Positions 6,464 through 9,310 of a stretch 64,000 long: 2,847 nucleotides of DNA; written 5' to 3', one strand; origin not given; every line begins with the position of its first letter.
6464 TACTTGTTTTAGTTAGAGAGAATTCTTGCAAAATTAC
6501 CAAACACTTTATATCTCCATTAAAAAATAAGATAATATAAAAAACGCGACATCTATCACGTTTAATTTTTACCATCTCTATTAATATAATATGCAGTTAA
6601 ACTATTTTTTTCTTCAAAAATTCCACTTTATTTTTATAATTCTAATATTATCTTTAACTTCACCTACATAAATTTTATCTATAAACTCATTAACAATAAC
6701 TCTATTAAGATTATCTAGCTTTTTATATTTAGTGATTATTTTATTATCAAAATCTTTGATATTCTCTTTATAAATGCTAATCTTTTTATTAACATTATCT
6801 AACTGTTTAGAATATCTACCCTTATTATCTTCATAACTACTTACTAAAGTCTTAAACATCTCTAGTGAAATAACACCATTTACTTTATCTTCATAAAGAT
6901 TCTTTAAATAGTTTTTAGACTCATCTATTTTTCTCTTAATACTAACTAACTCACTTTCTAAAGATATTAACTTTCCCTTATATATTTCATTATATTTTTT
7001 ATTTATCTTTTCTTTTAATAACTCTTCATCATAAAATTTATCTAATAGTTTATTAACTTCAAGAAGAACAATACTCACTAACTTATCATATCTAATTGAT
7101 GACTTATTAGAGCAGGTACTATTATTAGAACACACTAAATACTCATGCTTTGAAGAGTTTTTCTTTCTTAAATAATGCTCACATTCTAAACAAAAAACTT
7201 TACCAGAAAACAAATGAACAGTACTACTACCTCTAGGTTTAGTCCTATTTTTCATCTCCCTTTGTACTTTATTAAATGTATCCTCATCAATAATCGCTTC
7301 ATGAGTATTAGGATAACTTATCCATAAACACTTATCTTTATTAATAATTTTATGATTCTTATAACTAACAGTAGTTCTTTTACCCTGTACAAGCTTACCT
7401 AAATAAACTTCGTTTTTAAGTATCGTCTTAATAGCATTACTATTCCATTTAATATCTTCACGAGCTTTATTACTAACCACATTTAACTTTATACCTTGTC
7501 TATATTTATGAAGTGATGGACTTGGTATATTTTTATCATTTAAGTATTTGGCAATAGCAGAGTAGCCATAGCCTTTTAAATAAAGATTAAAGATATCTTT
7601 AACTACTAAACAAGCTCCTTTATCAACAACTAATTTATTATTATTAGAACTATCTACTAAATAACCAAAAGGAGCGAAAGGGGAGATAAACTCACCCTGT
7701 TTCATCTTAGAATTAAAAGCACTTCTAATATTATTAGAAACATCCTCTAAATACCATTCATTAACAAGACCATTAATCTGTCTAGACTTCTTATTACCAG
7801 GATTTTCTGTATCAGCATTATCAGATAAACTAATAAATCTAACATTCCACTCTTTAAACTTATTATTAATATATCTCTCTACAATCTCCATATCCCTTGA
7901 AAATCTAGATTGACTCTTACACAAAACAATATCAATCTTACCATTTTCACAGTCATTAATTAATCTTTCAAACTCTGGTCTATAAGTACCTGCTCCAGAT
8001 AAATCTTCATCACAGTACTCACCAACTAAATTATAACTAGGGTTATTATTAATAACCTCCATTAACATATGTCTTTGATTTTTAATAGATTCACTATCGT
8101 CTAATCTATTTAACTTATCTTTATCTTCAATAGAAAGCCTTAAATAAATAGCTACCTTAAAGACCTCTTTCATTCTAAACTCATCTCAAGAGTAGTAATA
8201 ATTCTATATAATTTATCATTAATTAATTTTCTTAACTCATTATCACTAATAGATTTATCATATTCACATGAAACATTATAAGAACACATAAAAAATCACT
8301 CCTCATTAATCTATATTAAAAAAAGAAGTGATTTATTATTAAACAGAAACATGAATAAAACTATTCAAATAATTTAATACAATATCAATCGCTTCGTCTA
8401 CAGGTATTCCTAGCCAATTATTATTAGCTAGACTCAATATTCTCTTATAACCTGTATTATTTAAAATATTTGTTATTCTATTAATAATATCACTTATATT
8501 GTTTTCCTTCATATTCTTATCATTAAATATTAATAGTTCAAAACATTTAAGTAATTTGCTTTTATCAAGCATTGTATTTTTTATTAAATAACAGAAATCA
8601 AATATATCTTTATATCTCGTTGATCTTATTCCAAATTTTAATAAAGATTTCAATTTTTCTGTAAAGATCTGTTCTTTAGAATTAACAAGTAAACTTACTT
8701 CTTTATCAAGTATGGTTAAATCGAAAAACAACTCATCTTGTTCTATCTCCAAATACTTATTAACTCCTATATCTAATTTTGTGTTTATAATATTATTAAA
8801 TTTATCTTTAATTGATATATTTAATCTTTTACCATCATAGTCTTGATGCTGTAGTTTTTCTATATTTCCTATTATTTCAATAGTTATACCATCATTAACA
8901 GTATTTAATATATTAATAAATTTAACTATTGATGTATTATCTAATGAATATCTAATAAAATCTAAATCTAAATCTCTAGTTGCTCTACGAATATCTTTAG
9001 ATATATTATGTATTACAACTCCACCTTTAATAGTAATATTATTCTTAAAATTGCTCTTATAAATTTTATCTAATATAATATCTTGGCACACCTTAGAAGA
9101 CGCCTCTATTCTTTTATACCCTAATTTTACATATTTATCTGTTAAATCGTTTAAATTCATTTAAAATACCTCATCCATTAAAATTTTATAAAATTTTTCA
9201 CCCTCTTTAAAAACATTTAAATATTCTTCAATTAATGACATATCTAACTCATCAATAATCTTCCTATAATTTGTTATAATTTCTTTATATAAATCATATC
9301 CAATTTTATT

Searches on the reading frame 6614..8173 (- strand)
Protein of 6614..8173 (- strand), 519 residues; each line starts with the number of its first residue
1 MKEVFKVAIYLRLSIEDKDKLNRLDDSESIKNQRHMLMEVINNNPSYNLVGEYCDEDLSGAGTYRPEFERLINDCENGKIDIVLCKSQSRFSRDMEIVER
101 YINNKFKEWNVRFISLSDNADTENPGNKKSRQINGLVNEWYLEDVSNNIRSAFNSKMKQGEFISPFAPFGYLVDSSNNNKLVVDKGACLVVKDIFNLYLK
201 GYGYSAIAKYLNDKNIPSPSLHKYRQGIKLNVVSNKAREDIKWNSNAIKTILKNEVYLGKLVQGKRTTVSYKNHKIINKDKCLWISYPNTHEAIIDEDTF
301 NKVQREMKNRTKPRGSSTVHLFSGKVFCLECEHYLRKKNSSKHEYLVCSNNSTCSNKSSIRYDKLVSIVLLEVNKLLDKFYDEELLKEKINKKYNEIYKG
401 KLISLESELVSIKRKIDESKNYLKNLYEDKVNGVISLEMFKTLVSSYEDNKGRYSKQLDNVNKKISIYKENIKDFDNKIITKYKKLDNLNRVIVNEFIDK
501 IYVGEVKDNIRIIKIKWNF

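Call 10: search_protein_families(library=pfam, proteins=[window:6614-8173:-])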
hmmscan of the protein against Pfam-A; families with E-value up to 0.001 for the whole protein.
window:6614-8173:- (519 aa): 4 families
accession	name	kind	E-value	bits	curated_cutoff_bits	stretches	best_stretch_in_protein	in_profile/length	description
PF07508.19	Recombinase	-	7.8e-27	93.9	21.1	1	190-310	6-102/102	Recombinase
PF00239.26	Resolvase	-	1.1e-22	81.1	23.3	1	7-161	1-144/145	Resolvase, N terminal domain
PF13408.12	Zn_ribbon_recom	-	3.5e-08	34.1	25.3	1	321-372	1-56/58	Recombinase zinc beta ribbon domain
PF14287.11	DUF4368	-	1.2e-05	25.8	25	1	470-519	10-62/67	Domain of unknown function (DUF4368)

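Call 27: find_encoding_contigs(protein=P0241, flank=10000, max_places=6)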
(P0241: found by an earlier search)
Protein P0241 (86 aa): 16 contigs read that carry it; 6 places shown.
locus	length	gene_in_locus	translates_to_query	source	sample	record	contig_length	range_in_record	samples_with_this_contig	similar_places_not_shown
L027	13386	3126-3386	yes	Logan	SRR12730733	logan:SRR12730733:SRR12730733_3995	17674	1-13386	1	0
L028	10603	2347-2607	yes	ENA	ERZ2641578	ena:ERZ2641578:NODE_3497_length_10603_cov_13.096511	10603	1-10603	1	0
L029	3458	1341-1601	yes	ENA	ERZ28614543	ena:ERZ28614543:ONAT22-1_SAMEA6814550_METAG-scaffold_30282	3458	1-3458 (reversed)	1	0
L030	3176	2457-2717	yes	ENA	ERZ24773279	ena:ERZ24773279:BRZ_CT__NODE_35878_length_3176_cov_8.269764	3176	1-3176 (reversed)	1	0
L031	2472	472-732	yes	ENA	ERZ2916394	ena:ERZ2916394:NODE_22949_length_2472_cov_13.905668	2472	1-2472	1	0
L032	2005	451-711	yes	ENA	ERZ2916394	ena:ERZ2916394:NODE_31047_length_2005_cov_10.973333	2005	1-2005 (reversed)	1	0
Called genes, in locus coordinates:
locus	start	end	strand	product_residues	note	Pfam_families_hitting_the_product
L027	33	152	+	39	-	-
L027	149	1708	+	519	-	PF00239:Resolvase, PF07508:Recombinase, PF13408:Zn_ribbon_recom, PF14287:DUF4368 (weak)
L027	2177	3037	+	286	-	PF02498:Bro-N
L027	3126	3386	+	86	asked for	-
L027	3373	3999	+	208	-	PF00528:BPD_transp_1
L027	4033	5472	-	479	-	PF00239:Resolvase, PF13408:Zn_ribbon_recom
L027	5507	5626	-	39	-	-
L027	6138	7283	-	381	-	PF01113:DapB_N, PF18931:DUF5680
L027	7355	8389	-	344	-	-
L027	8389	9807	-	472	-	PF18928:DUF5677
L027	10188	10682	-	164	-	PF13730:HTH_36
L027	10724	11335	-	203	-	-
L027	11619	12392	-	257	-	-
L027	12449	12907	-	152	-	PF03692:CxxCxxCC (weak)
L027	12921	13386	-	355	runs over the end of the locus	PF01381:HTH_3 (weak), PF06114:Peptidase_M78, PF10463:Peptidase_U49 (weak)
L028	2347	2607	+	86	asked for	-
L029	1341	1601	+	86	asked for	-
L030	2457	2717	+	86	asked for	-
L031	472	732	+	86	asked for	-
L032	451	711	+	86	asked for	-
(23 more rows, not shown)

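Call 58: search_protein_families(library=pfam, max_evalue=1, proteins=[L027:4033-5472:-])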
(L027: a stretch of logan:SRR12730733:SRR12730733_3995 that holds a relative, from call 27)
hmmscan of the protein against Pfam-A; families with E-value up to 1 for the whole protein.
L027:4033-5472:- (479 aa): 6 families
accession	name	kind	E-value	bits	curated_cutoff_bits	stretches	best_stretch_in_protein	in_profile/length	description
PF00239.26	Resolvase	-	2.1e-41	141.8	23.3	1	34-179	2-143/145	Resolvase, N terminal domain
PF13408.12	Zn_ribbon_recom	-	3.4e-09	37.4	25.3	1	290-351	1-57/58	Recombinase zinc beta ribbon domain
PF07508.19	Recombinase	-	0.0016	19.1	21.1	1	213-276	24-98/102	Recombinase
PF08974.15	DUF1877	-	0.06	13.9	22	1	406-471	14-76/163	Domain of unknown function (DUF1877)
PF02403.27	Seryl_tRNA_N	-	0.11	13.2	28.2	1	356-452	2-91/108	Seryl-tRNA synthetase N-terminal domain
PF20936.3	GCIP_C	-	0.16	12.8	36.2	1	14-62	16-65/106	Grap2 and cyclin-D-interacting, C-terminal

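Call 63: search_protein_families(library=ncbifam, max_evalue=0.01, proteins=[window:6614-8173:-, L027:4033-5472:-])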
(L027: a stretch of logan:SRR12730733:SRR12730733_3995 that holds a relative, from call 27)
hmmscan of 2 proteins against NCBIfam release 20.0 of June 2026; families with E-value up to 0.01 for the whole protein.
window:6614-8173:- (519 aa): 4 families
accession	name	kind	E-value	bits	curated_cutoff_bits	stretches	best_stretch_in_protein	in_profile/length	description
NF041201.1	recomb_XisF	equivalog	6.3e-34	117.7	375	1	59-473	40-458/465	fdxN element excision recombinase XisF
NF047343.1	SCCmet_CcrB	equivalog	2.5e-25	89.2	900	1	6-495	8-469/542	cassette chromosome recombinase CcrB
NF047347.1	SCCmet_CcrC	equivalog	2.9e-23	82.2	900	1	6-498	4-480/558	cassette chromosome recombinase CcrC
NF047344.1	SCCmet_CcrA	equivalog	6.5e-18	65.1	700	1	28-215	16-198/442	cassette chromosome recombinase CcrA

L027:4033-5472:- (479 aa): 7 families
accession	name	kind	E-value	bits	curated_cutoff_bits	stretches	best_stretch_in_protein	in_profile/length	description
NF047343.1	SCCmet_CcrB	equivalog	1.2e-47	162.8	900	2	28-226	4-201/542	cassette chromosome recombinase CcrB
NF041201.1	recomb_XisF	equivalog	7.4e-38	130.7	375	2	36-194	4-153/465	fdxN element excision recombinase XisF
NF047347.1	SCCmet_CcrC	equivalog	1.9e-32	112.5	900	1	31-180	3-154/558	cassette chromosome recombinase CcrC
NF047344.1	SCCmet_CcrA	equivalog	1.5e-25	90.2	700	1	36-437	7-402/442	cassette chromosome recombinase CcrA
NF033518.0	transpos_IS607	equivalog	4.4e-14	52.4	110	1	21-157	43-175/187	IS607 family transposase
NF049883.1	resolv_YneB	equivalog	8.4e-11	41.7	175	1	35-180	4-147/211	YneB family resolvase-like protein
NF045780.1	TrlF_fam_ATP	equivalog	0.0013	17.5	350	1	332-456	401-521/944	TrlF family AAA-like ATPase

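Call 64: search_solved_structures(query=window:6614-8173:-, max_evalue=0.00001)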
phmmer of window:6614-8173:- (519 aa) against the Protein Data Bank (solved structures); distinct sequences matched with E-value up to 0.00001: 5.
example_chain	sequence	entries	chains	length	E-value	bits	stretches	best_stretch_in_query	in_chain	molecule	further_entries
3g13_A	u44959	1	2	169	9.4e-17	64.4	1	4-163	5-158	Putative conjugative transposon recombinase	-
9dxh_A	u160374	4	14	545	2.5e-13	53.1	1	7-493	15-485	Resolvase homolog YokA | Site-specific recombinase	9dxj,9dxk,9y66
9dxd_A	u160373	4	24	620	4e-13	52.4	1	7-493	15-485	Resolvase homolog YokA,SPbeta prophage-derived uncharacterized protein YotN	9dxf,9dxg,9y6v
2mhc_A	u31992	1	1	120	2.8e-10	43.1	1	8-124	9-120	TnpX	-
3bvp_A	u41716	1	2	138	9.2e-09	38.1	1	6-140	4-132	TP901-1 Integrase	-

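Call 65: search_dna_similar(query=window:6614-8173:-, collection=phages, mode=protein, max_rows=12)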
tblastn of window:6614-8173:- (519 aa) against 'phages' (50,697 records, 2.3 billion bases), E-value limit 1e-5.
Records with a match: 548; places in all: 750; records where one place covers at least 80% of the query: 52.
Best place of each record, by identity: <60% 548.
By first word of the organism name: Streptococcus 148; Bacteriophage 89; Bacillus 67; Staphylococcus 37; Clostridium 23; Paenibacillus 21; Enterococcus 14; Lactococcus 12; phage 11; Streptomyces 10; and 51 more.
By host as written in the record: - 121; Bacillus anthracis 16; Enterococcus faecalis 14; Streptococcus suis 11; Paenibacillus larvae ATCC 9545 9; Paenibacillus larvae 9; Staphylococcus epidermidis 9; Bacillus subtilis BEST7003 7; and 233 more.
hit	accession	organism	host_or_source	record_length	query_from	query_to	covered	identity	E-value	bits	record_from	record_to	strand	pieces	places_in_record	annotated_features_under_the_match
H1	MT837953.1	Bacteriophage sp.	human fecal samples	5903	5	503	96%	34.0%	3e-68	243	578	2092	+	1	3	record has no annotation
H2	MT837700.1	Bacteriophage sp.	human fecal samples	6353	5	505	97%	32.5%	3e-69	246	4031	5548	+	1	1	record has no annotation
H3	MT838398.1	Bacteriophage sp.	human fecal samples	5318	7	518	99%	31.2%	5e-54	202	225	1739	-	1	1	record has no annotation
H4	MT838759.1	Bacteriophage sp.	human fecal samples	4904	5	505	97%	31.0%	2e-63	229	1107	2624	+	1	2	record has no annotation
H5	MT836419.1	Bacteriophage sp.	human fecal samples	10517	1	505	97%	29.5%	4e-26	226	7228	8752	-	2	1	record has no annotation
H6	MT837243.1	Bacteriophage sp.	human fecal samples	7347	3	503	97%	29.6%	9e-56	207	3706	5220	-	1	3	record has no annotation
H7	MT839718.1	Bacteriophage sp.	human fecal samples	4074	7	506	96%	29.5%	3e-55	205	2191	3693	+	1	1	record has no annotation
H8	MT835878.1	Bacteriophage sp.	human fecal samples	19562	4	506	97%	28.9%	2e-56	209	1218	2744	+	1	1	record has no annotation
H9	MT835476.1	Bacteriophage sp.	human fecal samples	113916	7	519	99%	28.3%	4e-51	194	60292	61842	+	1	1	record has no annotation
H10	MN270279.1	Streptococcus phage phi-SsuZKB4_rum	Streptococcus suis ZKB4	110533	4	505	97%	28.5%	9e-56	207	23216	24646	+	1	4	site-specific recombinase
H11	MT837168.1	Bacteriophage sp.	human fecal samples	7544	4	503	96%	28.6%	5e-55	205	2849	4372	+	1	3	record has no annotation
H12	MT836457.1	Bacteriophage sp.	human fecal samples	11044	7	519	99%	27.7%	1e-40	163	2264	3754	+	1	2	record has no annotation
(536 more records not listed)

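Call 81: search_protein_families(library=padloc, proteins=[L027:6138-7283:-, L027:8389-9822:-])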
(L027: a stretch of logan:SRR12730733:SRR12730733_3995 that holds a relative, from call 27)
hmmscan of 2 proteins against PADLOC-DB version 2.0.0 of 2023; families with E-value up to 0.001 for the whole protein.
L027:6138-7283:- (381 aa): 0 families

L027:8389-9822:- (477 aa): 1 family
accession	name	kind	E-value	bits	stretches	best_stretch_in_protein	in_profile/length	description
PDLC03826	DitA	-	3.4e-115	383.6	1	7-475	2-473/486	-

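Call 86: find_related_loci(query=window:6614-8173:-, collection=viral_contigs, flank=8000)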
Query window:6614-8173:- (519 aa) in viral_contigs; peptide patterns used: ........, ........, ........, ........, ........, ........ (x = any residue, [..] = any of these).
40 stretches matched a pattern, but none encodes a relative of the query by tblastn (E <= 1e-3).

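Call 95: search_protein_representatives(protein=window:6614-8173:-)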
Query: 519 residues. Proteins with E-value up to 0.001 (for the whole library): 31428; up to 1e-10: 12306; up to 1e-30: 2930. The best 150 are listed.
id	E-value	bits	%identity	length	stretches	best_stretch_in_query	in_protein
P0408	5.9e-175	599.5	59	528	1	4-519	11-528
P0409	4.6e-140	484.4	67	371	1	3-338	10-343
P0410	2.9e-134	465.3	51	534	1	6-519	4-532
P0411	5.7e-122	424.7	44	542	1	4-519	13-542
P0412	3.4e-120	418.8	46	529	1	8-519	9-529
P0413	1.3e-119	416.9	45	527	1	7-503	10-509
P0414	7.8e-119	414.4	48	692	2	5-246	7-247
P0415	1.3e-118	413.6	45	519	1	6-517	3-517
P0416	2.2e-118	412.9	44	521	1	6-518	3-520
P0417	3.1e-116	405.8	51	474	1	6-502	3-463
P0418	2.4e-114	399.5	42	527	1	6-519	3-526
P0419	4.4e-112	392.1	43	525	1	6-518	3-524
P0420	8.4e-112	391.2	41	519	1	5-519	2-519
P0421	3.9e-111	389.0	44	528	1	6-518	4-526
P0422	3.0e-110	386.0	39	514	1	6-518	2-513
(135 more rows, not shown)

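Call 96: find_encoding_contigs(protein=P0410, flank=7000, max_places=3)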
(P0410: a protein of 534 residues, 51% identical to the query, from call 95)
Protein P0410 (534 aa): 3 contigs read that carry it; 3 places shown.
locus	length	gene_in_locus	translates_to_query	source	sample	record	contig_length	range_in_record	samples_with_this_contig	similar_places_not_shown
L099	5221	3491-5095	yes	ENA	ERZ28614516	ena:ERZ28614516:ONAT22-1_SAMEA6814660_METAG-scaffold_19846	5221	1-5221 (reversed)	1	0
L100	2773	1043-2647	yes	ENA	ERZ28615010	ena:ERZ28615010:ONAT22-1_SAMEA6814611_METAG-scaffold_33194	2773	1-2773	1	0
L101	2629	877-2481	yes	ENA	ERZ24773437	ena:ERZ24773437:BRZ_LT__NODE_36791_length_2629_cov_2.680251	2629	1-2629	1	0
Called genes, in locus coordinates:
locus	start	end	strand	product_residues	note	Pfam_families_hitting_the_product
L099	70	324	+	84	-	PF14192:DUF4314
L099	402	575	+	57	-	-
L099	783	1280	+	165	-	-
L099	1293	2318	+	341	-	PF08401:ArdcN, PF06114:Peptidase_M78 (weak)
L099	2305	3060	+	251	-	-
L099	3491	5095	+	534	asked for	PF00239:Resolvase, PF07508:Recombinase, PF13408:Zn_ribbon_recom, PF14287:DUF4368 (weak)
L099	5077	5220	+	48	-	?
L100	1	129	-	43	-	?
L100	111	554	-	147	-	PF19597:TrbL_4 (weak)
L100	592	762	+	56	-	-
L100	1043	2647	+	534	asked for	PF00239:Resolvase, PF07508:Recombinase, PF13408:Zn_ribbon_recom, PF14287:DUF4368 (weak)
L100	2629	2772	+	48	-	?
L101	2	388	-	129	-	?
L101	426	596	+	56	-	-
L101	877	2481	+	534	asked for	PF00239:Resolvase, PF07508:Recombinase, PF13408:Zn_ribbon_recom, PF14287:DUF4368 (weak)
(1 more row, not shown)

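Call 97: find_encoding_contigs(protein=P0408, flank=8000, max_places=3)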
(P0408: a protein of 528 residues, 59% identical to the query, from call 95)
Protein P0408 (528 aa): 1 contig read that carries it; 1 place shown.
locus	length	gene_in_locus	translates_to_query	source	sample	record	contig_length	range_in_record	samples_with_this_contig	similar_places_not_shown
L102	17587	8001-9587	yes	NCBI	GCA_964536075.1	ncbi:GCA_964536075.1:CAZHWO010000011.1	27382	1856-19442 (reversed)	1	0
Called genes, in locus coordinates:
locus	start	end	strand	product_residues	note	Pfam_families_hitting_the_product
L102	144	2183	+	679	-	PF00270:DEAD (faint), PF00580:UvrD-helicase, PF09848:SLFN-g3_helicase (faint), PF13245:AAA_19 (weak), PF01443:Viral_helicase1 (faint)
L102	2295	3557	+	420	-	PF00202:Aminotran_3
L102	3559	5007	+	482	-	PF01225:Mur_ligase, PF08245:Mur_ligase_M, PF02875:Mur_ligase_C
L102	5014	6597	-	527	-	PF08245:Mur_ligase_M, PF02875:Mur_ligase_C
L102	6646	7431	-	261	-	PF00528:BPD_transp_1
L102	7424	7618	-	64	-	-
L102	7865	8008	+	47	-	-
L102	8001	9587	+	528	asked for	PF00239:Resolvase, PF07508:Recombinase, PF13408:Zn_ribbon_recom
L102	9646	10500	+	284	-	PF02498:Bro-N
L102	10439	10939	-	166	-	PF00005:ABC_tran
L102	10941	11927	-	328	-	PF13379:NMT1_2, PF09084:NMT1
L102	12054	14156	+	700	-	PF00580:UvrD-helicase, PF01443:Viral_helicase1 (faint), PF13245:AAA_19, PF13604:AAA_30 (faint), PF21196:PcrA_UvrD_tudor (faint), PF13087:AAA_12 (faint), PF13361:UvrD_C, PF13538:UvrD_C_2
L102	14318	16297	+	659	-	PF22745:Nlig-Ia, PF01653:DNA_ligase_aden, PF03120:OB_DNA_ligase, PF03119:DNA_ligase_ZBD, PF12826:HHH_2, PF14520:HHH_5 (weak), PF00533:BRCT, PF12738:PTCB-BRCT (weak), +1 more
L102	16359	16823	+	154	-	-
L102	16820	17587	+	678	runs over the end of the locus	PF00990:GGDEF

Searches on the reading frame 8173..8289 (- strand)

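Call 58: search_protein_families(library=pfam, max_evalue=1, proteins=[window:8173-8289:-])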
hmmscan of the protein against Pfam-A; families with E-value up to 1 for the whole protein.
seq(39 aa): 1 family
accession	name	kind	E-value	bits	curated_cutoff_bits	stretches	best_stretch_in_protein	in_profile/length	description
PF03889.18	ArfA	-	0.2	11.6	25.5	1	14-29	9-24/44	Alternative ribosome-rescue factor A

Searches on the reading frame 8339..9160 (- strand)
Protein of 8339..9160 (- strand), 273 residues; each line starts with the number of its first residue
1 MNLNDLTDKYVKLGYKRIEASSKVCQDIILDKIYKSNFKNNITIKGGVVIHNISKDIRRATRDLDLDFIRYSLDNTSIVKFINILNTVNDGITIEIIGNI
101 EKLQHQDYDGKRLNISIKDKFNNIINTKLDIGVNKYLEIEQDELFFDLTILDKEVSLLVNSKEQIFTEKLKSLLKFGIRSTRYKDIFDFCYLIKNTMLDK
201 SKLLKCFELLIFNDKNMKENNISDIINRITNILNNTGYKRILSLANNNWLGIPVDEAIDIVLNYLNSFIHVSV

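Call 10: search_protein_families(library=pfam, proteins=[window:8339-9160:-])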
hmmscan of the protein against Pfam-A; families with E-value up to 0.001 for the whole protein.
window:8339-9160:- (273 aa): 1 family
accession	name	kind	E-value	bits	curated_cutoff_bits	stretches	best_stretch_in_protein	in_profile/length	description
PF08843.17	AbiEii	-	2.6e-18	67.3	22.5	1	29-216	2-191/238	Nucleotidyl transferase AbiEii toxin, Type IV TA system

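Call 81: search_protein_families(library=padloc, proteins=[window:8339-9160:-])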
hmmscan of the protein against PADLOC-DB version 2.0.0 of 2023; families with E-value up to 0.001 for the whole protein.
window:8339-9160:- (273 aa): 10 families
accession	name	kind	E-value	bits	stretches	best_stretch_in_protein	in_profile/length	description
PDLC02310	AbiEii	-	1.9e-103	343.5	1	1-267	1-264/265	AbiEii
PDLC02288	AbiEii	-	2.8e-29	100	1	23-266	34-272/294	AbiEii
PDLC02319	AbiEii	-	2.9e-13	48.1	1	30-219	6-188/241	AbiEii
PDLC02304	AbiEii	-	8e-12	43.6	1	27-230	28-223/260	AbiEii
PDLC02312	AbiEii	-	4.8e-11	40.3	1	32-206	42-219/299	AbiEii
PDLC02326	AbiEii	-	9.6e-10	36.6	1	26-111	31-117/133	AbiEii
PDLC02291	AbiEii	-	1.3e-09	35.9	1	22-205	39-212/310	AbiEii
PDLC02306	AbiEii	-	2.8e-09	35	1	23-212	21-224/280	AbiEii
PDLC02305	AbiEii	-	2.3e-05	21.8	1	23-225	24-224/306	AbiEii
PDLC02294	AbiEii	-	0.0001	20.2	1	22-221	20-215/260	AbiEii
